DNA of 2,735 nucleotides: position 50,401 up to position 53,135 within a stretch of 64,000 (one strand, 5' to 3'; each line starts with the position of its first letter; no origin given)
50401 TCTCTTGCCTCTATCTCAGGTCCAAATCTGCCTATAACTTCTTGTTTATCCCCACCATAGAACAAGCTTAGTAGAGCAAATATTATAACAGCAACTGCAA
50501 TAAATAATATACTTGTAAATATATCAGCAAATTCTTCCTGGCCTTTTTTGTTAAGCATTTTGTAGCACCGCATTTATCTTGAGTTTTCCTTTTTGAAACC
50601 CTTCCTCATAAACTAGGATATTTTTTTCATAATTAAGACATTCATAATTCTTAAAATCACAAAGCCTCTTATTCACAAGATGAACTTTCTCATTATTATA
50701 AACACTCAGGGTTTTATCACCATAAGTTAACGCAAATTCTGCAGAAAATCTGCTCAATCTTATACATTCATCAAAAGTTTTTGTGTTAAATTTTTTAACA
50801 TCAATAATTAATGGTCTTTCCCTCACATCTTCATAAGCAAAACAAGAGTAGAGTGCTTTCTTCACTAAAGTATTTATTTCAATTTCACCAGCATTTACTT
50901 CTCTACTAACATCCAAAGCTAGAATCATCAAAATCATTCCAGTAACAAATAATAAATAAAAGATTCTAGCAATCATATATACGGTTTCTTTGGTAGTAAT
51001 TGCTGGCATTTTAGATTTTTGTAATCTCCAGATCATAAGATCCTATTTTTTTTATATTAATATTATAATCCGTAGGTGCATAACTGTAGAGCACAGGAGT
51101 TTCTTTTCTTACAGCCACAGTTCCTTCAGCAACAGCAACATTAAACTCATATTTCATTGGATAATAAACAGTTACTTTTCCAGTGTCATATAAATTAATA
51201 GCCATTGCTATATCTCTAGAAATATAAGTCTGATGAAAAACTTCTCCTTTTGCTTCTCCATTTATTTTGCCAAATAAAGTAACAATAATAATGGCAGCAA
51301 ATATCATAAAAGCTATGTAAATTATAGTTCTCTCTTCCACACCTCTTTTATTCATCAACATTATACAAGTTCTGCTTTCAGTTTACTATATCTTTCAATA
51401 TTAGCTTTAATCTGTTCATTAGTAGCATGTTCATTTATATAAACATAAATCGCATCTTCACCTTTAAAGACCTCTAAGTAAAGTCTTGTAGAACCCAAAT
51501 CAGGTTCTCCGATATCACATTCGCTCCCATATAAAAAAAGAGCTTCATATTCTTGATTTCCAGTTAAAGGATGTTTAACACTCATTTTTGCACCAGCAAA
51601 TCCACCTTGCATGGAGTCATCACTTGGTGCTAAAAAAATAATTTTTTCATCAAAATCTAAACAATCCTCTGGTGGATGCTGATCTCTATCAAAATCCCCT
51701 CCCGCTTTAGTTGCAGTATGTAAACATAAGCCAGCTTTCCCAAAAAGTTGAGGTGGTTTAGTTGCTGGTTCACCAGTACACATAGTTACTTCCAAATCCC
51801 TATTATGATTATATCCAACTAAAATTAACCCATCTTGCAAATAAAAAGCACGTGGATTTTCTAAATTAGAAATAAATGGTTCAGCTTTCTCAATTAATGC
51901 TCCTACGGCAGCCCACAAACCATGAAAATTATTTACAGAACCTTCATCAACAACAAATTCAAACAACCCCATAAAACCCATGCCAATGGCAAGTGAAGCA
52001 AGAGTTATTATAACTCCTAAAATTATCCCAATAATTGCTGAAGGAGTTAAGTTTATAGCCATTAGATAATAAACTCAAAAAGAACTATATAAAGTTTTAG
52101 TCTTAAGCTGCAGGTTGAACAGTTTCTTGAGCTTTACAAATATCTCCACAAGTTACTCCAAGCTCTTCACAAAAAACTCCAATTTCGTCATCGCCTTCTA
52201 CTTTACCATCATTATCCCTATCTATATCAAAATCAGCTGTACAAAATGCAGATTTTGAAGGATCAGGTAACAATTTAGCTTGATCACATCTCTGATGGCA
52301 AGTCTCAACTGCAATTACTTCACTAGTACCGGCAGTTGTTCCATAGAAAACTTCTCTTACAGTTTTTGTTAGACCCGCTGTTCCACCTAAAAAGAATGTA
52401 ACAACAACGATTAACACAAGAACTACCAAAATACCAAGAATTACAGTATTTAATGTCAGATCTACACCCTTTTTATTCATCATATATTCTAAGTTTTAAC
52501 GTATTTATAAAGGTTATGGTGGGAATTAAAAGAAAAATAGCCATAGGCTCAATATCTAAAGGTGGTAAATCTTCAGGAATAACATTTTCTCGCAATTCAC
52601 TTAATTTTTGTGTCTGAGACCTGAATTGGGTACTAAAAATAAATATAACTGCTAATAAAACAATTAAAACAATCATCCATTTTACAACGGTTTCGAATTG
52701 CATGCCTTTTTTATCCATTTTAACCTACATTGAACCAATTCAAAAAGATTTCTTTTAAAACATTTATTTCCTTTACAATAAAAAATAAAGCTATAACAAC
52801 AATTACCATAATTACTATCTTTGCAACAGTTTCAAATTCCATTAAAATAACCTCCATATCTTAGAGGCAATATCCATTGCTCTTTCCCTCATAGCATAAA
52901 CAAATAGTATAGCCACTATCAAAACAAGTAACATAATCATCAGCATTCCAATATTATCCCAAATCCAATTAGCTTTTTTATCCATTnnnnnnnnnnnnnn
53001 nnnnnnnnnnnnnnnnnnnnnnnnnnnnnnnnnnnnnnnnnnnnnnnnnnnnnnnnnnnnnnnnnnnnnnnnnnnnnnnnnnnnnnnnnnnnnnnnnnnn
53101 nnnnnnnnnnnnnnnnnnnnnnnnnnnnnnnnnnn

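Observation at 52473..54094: Hidden array of ultra-short pilin-like peptides (28-43 aa mature) interleaved with larger pilins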

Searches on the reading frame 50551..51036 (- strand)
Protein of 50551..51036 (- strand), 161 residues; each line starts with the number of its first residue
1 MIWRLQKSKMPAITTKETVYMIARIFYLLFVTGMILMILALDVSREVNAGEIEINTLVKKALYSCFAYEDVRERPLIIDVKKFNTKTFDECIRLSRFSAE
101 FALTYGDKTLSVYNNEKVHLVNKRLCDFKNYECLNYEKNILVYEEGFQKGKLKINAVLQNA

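Call 6: search_protein_families(library=pfam, max_evalue=0.1, proteins=[window:50551-51036:-])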
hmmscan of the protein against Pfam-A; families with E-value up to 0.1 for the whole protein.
window:50551-51036:- (161 aa): 1 family
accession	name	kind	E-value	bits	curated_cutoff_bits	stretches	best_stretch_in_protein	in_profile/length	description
PF09945.14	DUF2177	-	0.066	13.7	26.9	1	8-46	30-68/124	Predicted membrane protein (DUF2177)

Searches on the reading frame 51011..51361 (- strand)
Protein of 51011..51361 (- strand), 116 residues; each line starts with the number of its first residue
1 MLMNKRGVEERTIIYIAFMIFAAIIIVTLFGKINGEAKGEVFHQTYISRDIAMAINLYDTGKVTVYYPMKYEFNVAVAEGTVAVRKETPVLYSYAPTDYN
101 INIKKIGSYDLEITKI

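Call 6: search_protein_families(library=pfam, max_evalue=0.1, proteins=[window:51011-51361:-])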
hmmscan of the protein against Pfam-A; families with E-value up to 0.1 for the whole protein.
window:51011-51361:- (116 aa): 0 families

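Call 26: search_protein_families(library=ncbifam, max_evalue=1, proteins=[window:51011-51361:-])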
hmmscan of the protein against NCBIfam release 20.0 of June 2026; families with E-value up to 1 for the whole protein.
window:51011-51361:- (116 aa): 2 families
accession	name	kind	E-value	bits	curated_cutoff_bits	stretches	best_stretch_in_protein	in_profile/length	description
NF052387.1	Lys_ferment_KCE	equivalog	0.046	13.1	382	1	39-114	139-208/267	3-keto-5-aminohexanoate cleavage enzyme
NF041476.1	membrane_YldA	equivalog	0.24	11.4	45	1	12-27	5-20/29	small membrane protein YldA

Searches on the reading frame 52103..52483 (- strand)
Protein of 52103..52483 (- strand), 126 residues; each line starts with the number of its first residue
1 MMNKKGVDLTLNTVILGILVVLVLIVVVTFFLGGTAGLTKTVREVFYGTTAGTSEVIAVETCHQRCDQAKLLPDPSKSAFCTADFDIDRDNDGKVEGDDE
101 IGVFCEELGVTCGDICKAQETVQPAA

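Call 6: search_protein_families(library=pfam, max_evalue=0.1, proteins=[window:52103-52483:-])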
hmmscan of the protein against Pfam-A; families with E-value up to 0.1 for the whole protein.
window:52103-52483:- (126 aa): 0 families

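Call 26: search_protein_families(library=ncbifam, max_evalue=1, proteins=[window:52103-52483:-])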
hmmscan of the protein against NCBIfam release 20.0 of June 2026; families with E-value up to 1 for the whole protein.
window:52103-52483:- (126 aa): 1 family
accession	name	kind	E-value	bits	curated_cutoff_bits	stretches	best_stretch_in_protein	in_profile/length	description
TIGR00540.1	TPR_hemY_coli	hypoth_equivalog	0.00041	19.2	142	1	2-46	31-75/385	heme biosynthesis-associated TPR protein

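Call 59: search_solved_structures(query=window:52103-52483:-, max_evalue=10)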
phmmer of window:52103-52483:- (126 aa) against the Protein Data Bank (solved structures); distinct sequences matched with E-value up to 10: 1.
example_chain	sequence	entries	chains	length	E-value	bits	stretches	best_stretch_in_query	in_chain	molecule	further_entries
9l6d_A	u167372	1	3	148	0.79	12.8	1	65-99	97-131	Azurin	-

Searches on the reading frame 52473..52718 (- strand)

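Call 6: search_protein_families(library=pfam, max_evalue=0.1, proteins=[window:52473-52718:-])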
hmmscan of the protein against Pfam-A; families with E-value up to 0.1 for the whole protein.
window:52473-52718:- (81 aa): 2 families
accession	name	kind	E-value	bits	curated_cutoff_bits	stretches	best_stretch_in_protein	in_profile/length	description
PF12279.13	DUF3619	-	0.032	15.1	22.2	1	8-53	71-116/130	Protein of unknown function (DUF3619)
PF06480.20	FtsH_ext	-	0.045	14.4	25.5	1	14-40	4-30/103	FtsH Extracellular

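Call 26: search_protein_families(library=ncbifam, max_evalue=1, proteins=[window:52473-52718:-])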
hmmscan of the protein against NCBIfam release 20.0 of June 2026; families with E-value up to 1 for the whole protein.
window:52473-52718:- (81 aa): 1 family
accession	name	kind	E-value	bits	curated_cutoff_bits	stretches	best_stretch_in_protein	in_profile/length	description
NF041023.1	PP0621_fam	subfamily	0.16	12.3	45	1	13-59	2-42/71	PP0621 family protein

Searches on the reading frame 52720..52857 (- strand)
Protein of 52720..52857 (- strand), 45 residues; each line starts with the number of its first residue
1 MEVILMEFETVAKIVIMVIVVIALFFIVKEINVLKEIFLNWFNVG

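Call 6: search_protein_families(library=pfam, max_evalue=0.1, proteins=[window:52720-52857:-])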
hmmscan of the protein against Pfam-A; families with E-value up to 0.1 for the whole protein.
window:52720-52857:- (45 aa): 0 families

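Call 26: search_protein_families(library=ncbifam, max_evalue=1, proteins=[window:52720-52842:-])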
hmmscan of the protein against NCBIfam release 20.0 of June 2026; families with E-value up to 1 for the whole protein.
window:52720-52842:- (40 aa): 1 family
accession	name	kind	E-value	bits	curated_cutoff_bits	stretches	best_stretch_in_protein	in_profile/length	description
TIGR03024.1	arch_PEF_CTERM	domain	0.026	14.8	23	1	2-22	3-22/25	PEF-CTERM sorting domain-containing protein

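Call 47: search_protein_families(library=pfam, alignment_id=A4, max_evalue=10)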
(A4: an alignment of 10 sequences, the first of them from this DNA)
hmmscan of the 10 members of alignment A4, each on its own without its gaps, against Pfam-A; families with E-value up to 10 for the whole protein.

A. member 1, seq(40 aa): 0 families

B. families by the number of members that match (of 10 scanned): 12 families
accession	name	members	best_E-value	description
PF24431.1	DUF7554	1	0.0055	Family of unknown function (DUF7554)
PF20088.4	DUF6480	1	0.0096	Family of unknown function (DUF6480)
PF10717.14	ODV-E18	1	0.097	Occlusion-derived virus envelope protein ODV-E18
PF19483.4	DUF6019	1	0.15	Family of unknown function (DUF6019)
PF14875.11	PIP49_N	1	0.23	N-term cysteine-rich ER, FAM69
PF15168.11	TRIQK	1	0.26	Triple QxxK/R motif-containing protein family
PF09489.15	CbtB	1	0.26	Probable cobalt transporter subunit (CbtB)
PF12669.12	FeoB_associated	1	0.4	FeoB-associated Cys-rich membrane protein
PF02416.21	TatA_B_E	1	0.71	mttA/Hcf106 family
PF15179.11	Myc_target_1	1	0.76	Myc target protein 1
PF05820.16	Ac81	1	1.3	Baculoviridae AC81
PF09682.15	Phage_holin_6_1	1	2.3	Bacteriophage holin of superfamily 6 (Holin_LLH)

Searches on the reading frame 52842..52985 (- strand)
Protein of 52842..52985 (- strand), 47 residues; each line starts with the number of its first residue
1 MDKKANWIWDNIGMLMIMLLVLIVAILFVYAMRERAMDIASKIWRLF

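Call 6: search_protein_families(library=pfam, max_evalue=0.1, proteins=[window:52842-52985:-])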
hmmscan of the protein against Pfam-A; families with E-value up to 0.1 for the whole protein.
window:52842-52985:- (47 aa): 0 families

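Call 26: search_protein_families(library=ncbifam, max_evalue=1, proteins=[window:52842-52985:-])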
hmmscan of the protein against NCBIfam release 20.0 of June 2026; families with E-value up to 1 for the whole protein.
window:52842-52985:- (47 aa): 1 family
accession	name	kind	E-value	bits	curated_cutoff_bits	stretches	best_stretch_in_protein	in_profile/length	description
TIGR03927.1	T7SS_EssA_Firm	equivalog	0.097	12.5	32.45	1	2-31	117-146/151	type VII secretion protein EssA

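Call 34: find_homologous_proteins(query=A3, max_evalue=0.01)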
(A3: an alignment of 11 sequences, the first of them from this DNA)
Query A3 (11 sequences) (47 aa, profile of the alignment): 35 proteins with E <= 0.01 among 7062 candidates.
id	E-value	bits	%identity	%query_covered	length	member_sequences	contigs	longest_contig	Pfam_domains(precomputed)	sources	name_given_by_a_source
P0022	1.2e-18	84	52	94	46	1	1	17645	-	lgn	-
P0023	8.8e-18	81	59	94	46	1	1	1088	-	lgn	-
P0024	1.1e-17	81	50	94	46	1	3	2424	-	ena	-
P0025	1.6e-17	81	57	98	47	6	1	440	-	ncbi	-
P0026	2.4e-17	80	59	94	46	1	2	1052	-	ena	-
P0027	6.5e-17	79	-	-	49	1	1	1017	-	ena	-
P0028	8.6e-17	78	55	94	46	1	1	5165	-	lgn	-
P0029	1.1e-16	78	100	100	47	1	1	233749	-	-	-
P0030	1.6e-16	77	57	98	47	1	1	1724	-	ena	-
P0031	5.7e-16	76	-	-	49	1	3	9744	-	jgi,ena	-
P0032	9.3e-16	75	-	-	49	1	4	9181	-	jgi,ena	-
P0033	1.3e-15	74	-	-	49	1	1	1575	-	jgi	-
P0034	1.8e-15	74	34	87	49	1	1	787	-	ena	-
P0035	2.0e-15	74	-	-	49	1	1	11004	-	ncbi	-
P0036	4.9e-15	73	-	-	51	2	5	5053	-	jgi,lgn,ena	-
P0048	7.1e-7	46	-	-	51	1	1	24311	-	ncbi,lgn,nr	ncbi:MAG: hypothetical protein PHF86_09175 [Candidatus Nanoarchaeia archaeon]|nr:hypothetical protei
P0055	9.5e-5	40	-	-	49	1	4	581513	-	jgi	jgi:hypothetical protein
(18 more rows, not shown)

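Call 46: search_protein_families(library=pfam, alignment_id=A3, max_evalue=10)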
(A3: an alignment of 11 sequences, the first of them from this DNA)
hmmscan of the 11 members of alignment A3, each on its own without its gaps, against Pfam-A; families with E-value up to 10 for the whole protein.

A. member 1, seq(47 aa): 3 families
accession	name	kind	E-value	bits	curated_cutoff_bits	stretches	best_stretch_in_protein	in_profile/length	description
PF20088.4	DUF6480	-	0.15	12.4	25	1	8-29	50-71/78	Family of unknown function (DUF6480)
PF14208.11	DUF4320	-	0.17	12.4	25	1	14-45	2-33/119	Domain of unknown function (DUF4320)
PF11027.13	DUF2615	-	0.33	11.5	23.4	1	13-37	53-76/104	Protein of unknown function (DUF2615)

B. families by the number of members that match (of 11 scanned): 19 families
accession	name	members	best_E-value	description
PF06143.16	Baculo_11_kDa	2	0.053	Baculovirus 11 kDa family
PF22812.1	CR_prot_dom_plant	2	0.054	Plant cysteine-rich protein domain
PF15466.11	DUF4635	2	0.16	Domain of unknown function (DUF4635)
PF05568.16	ASFV_J13L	2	0.28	African swine fever virus J13L protein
PF11877.13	DUF3397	1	0.0027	Protein of unknown function (DUF3397)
PF10717.14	ODV-E18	1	0.004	Occlusion-derived virus envelope protein ODV-E18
PF13314.11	DUF4083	1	0.015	Domain of unknown function (DUF4083)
PF02790.20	COX2_TM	1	0.037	Cytochrome C oxidase subunit II, transmembrane domain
PF19597.4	TrbL_4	1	0.038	Conjugal transfer protein TrbL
PF05525.19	Branch_AA_trans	1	0.045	Branched-chain amino acid transport protein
PF20485.3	DUF6724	1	0.08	Family of unknown function (DUF6724)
PF20990.2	DUF2207_C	1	0.087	Predicted membrane protein (DUF2207) C-terminal domain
PF20088.4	DUF6480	1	0.15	Family of unknown function (DUF6480)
PF00746.26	Gram_pos_anchor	1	0.16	LPXTG cell wall anchor motif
PF14208.11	DUF4320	1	0.17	Domain of unknown function (DUF4320)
PF04021.17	Class_IIIsignal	1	7.4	Class III signal peptide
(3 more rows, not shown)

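Call 58: search_solved_structures(query=A5, max_evalue=10)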
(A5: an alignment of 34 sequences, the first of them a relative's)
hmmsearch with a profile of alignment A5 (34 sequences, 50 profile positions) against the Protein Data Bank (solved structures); distinct sequences matched with E-value up to 10: 9.
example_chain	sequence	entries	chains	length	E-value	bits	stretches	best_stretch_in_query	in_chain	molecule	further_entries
9oox_L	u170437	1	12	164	0.043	16.6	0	30-45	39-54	ring interacting pore 1 (Rip1)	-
9mrg_A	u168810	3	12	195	0.084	15.6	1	17-37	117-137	Kiwa protein KwaA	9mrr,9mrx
9o0i_G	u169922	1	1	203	0.094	15.5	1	17-37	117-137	Kiwa protein KwaA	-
2na8_A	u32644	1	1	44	0.2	14.4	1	4-33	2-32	Cytokine receptor common subunit beta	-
6ytv_A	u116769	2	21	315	0.7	12.7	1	10-28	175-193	Calcium homeostasis modulator protein 6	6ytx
7vsi_B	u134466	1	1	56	0.74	12.6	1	16-32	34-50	PDZK1-interacting protein 1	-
8os0_A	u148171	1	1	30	0.79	12.5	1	18-35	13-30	Notch 3 extracellular truncation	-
6u8y_H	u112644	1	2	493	1.9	11.3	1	9-36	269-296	NADH dehydrogenase subunit N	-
7ko8_B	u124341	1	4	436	8.3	9.3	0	15-33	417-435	E1 glycoprotein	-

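Call 60: search_protein_representatives(alignment_id=A5)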
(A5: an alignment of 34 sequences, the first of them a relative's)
Query: 34 sequences, 50 profile positions. Proteins with E-value up to 0.001 (for the whole library): 740; up to 1e-10: 65; up to 1e-30: 0. The best 150 are listed.
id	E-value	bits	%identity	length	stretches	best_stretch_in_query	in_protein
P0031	8.7e-17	76.5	-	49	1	2-50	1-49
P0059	3.5e-16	74.5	-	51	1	1-50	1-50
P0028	4.4e-16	74.2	-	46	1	2-47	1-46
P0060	3.4e-15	71.4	-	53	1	2-50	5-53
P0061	3.7e-15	71.3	-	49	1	2-50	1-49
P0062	3.9e-15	71.2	-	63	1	2-47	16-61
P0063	2.1e-14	68.8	-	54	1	2-47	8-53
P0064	7.2e-14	67.1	-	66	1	3-50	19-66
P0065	7.8e-14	67.0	-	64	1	4-49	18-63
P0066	8.3e-14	66.9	-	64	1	2-49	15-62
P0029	1.8e-13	65.9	-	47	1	1-47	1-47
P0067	2.3e-13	65.5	-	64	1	2-50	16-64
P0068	2.5e-13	65.4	-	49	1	2-50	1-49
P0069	2.8e-13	65.3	-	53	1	3-49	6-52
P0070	3.7e-13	64.9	-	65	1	2-50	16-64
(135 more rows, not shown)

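Call 62: predict_structure(alignment_id=A5)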
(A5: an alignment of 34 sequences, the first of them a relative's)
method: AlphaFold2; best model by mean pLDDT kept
length: 47 residues; sequences in the alignment: 34
mean_pLDDT: 83.3   pTM: 0.43
mean pLDDT of the five models: 83.3, 83.0, 82.1, 81.3, 80.9
residues with pLDDT >= 90: 17; 70-90: 25; 50-70: 5; < 50: 0
segments of 3 or more residues with pLDDT < 50: none
pLDDT, mean of each block of 10 residues (from residue 1): 73 92 94 77 79
secondary structure, 60 per line:
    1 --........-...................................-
elements in order: H3-10 H12-46

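Call 63: find_encoding_contigs(protein=P0055, flank=7000, max_places=1)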
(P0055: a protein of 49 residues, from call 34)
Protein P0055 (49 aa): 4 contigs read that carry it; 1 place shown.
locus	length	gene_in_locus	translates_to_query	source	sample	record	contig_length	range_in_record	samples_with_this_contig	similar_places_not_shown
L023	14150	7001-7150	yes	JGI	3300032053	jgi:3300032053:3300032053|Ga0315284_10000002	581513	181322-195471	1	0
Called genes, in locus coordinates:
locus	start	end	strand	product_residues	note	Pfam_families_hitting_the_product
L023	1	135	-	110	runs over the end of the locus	-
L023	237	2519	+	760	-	PF00437:T2SSE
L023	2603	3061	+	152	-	-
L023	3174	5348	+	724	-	-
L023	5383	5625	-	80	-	-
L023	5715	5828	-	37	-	-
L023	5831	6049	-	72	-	-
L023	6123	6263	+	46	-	-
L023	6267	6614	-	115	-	-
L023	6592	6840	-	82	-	-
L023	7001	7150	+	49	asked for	-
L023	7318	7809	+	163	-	-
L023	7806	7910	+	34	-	-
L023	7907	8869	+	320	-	-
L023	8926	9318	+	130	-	-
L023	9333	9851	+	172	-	-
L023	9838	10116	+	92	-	-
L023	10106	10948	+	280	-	PF01464:SLT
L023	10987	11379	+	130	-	-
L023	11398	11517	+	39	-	-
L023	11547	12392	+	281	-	PF01478:Peptidase_A24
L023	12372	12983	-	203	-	PF11969:DcpS_C (faint), PF01230:HIT (weak)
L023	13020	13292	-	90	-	PF00736:EF1_GNE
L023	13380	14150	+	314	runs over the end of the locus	PF01336:tRNA_anti-codon (faint)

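Call 64: find_encoding_contigs(protein=P0048, flank=7000, max_places=1)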
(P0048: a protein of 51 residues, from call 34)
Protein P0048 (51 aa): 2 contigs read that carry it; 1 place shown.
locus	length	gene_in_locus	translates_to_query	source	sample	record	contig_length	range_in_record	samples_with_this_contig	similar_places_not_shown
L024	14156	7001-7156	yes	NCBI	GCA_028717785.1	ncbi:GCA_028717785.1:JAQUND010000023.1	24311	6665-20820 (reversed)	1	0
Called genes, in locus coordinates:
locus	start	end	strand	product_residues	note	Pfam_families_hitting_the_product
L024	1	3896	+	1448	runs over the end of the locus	PF14890:Intein_splicing, PF14528:LAGLIDADG_3, PF00437:T2SSE (weak)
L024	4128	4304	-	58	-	-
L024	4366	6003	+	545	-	-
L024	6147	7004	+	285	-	-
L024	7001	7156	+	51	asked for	-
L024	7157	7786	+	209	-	-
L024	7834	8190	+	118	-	-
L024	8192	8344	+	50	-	-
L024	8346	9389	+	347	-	-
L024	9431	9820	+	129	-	-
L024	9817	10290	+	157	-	-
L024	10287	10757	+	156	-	-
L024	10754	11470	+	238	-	-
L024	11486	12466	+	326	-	PF09999:DUF2240 (faint), PF17244:CDC24_OB3 (weak), PF01336:tRNA_anti-codon, PF08646:Rep_fac-A_C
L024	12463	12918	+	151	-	PF04307:YdjM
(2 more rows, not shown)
